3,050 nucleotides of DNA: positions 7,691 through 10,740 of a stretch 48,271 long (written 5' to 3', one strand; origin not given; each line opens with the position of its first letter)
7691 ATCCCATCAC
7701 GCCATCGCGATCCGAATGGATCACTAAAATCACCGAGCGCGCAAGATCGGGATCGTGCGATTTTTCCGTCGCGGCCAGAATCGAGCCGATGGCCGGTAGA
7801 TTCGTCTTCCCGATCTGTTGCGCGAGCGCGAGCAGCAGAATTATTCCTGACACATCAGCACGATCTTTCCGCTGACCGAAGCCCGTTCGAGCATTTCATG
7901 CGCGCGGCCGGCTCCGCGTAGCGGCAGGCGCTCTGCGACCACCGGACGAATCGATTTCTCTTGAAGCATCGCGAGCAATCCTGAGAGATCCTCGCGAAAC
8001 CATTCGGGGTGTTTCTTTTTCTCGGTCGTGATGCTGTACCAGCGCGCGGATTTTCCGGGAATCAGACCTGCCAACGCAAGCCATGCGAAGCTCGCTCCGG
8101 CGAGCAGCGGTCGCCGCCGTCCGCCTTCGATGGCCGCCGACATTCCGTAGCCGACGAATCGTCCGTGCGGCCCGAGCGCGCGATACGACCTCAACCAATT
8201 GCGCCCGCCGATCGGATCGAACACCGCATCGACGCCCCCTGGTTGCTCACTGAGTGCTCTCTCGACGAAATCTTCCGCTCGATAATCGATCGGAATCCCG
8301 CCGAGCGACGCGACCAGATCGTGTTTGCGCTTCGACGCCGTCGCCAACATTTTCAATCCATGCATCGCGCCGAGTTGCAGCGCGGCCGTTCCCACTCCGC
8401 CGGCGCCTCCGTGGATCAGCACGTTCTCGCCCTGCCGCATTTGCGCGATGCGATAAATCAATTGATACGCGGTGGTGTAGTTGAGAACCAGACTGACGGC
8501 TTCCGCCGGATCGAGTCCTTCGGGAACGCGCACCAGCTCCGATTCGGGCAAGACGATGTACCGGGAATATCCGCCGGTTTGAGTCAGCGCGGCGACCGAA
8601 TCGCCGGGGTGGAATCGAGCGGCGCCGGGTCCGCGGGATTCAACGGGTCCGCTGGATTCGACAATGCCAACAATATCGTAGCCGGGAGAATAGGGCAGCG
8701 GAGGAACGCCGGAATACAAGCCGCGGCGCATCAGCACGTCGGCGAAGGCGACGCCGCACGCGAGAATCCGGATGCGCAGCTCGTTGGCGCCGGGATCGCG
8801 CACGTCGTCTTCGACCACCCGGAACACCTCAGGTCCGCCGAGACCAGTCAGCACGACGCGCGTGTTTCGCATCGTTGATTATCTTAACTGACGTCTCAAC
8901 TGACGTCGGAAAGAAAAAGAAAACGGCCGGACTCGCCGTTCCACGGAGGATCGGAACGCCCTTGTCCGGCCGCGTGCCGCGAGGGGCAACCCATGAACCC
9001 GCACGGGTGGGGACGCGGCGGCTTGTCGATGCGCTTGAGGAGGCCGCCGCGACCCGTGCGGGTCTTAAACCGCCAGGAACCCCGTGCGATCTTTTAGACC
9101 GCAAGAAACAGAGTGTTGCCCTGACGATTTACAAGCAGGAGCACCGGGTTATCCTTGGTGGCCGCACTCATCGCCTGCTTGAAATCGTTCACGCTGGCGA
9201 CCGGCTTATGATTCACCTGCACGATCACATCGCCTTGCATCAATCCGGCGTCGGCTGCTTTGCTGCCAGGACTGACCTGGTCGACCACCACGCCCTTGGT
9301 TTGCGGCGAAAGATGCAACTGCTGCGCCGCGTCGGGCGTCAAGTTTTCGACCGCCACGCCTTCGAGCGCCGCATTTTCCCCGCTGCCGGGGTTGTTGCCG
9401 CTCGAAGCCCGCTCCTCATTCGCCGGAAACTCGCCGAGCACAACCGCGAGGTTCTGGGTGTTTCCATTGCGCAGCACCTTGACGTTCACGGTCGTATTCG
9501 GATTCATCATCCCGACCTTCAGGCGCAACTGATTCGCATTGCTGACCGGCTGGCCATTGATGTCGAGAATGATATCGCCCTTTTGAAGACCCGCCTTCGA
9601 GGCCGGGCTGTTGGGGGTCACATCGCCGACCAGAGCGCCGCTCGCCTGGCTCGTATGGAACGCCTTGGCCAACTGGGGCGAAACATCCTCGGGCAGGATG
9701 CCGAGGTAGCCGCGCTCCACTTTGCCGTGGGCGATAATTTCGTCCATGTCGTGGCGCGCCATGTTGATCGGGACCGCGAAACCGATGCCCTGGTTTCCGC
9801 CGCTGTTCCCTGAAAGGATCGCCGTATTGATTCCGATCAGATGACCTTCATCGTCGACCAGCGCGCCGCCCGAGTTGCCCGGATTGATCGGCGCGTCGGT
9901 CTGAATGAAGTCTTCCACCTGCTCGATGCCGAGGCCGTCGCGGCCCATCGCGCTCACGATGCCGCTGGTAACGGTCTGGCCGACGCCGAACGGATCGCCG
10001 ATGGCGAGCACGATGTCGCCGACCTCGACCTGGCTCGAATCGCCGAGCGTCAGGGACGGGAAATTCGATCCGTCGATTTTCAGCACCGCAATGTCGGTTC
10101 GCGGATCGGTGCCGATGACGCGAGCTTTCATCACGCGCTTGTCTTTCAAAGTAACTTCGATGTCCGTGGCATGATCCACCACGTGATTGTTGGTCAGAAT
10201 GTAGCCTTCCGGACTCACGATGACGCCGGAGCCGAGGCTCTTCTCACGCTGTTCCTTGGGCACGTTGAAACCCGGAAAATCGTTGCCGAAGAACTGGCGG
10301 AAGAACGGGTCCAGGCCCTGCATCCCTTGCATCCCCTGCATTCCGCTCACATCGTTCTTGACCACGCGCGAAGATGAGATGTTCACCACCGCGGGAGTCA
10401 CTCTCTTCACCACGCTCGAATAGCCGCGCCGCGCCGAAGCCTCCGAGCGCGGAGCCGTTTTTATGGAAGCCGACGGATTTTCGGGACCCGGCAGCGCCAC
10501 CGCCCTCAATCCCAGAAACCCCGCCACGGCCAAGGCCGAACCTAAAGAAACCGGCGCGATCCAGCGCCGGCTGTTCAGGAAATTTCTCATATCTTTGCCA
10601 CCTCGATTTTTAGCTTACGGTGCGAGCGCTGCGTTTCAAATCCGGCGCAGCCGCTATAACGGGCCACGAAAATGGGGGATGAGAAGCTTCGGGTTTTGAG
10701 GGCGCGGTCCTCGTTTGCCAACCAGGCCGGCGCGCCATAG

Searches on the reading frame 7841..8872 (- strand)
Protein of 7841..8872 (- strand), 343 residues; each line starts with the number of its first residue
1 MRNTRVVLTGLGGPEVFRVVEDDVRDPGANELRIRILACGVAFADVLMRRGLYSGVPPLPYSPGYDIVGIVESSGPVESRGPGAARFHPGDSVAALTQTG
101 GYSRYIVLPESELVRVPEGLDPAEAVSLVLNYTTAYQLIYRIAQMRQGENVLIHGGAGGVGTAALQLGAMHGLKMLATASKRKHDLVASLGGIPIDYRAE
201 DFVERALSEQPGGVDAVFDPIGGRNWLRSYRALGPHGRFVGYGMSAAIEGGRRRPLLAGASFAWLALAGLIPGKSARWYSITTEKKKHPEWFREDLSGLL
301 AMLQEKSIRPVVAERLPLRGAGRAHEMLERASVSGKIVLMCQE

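Call 36: search_protein_families(library=pfam, proteins=[window:7841-8872:-], max_evalue=0.0001)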
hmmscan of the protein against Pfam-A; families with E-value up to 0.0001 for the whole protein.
window:7841-8872:- (343 aa): 3 families
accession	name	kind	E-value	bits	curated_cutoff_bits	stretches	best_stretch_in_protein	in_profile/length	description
PF13602.12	ADH_zinc_N_2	-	1e-18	69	27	1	195-339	7-134/134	Zinc-binding dehydrogenase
PF08240.17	ADH_N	-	1.3e-11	45.1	23.5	1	28-118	1-104/104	Alcohol dehydrogenase GroES-like domain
PF00107.32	ADH_zinc_N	-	6.6e-11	42.7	31.8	1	159-246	1-92/129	Zinc-binding dehydrogenase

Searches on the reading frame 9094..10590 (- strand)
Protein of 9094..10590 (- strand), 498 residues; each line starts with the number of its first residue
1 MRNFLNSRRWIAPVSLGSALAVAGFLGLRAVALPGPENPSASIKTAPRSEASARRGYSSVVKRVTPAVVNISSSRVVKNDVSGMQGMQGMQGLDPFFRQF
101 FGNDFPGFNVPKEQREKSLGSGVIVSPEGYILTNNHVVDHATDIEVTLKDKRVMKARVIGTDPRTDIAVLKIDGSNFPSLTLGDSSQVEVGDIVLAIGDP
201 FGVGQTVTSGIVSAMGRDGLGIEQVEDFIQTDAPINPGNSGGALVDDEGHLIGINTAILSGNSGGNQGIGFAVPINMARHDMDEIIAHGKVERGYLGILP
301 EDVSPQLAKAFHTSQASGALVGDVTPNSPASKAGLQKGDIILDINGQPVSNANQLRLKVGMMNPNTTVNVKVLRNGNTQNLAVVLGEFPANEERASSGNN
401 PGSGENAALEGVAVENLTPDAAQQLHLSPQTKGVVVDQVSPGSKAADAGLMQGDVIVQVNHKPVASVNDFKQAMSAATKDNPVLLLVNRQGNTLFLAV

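Call 36: search_protein_families(library=pfam, proteins=[window:9094-10590:-], max_evalue=0.0001)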
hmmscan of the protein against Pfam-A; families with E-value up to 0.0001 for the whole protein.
window:9094-10590:- (498 aa): 7 families
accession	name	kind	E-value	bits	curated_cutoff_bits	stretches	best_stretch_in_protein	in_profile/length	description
PF13365.12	Trypsin_2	-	2e-36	126.3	27.6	1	120-254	1-144/144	Trypsin-like peptidase domain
PF13180.12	PDZ_2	-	5.5e-30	103.9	27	2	294-383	1-78/80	PDZ domain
PF17820.7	PDZ_6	-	2.8e-23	81.9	27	2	321-356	2-37/54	PDZ domain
PF00595.29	PDZ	-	5.9e-23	81.5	23.2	2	290-372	7-80/81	PDZ domain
PF00089.32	Trypsin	-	1.6e-20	74.3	20.6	1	117-278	24-216/220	Trypsin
PF12812.13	PDZ_1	-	1.6e-07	31.7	28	0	411-477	12-75/78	PDZ-like domain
PF14685.13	PDZ_Tricorn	-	1.6e-07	31.6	25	0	326-372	29-78/88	Tricorn protease PDZ domain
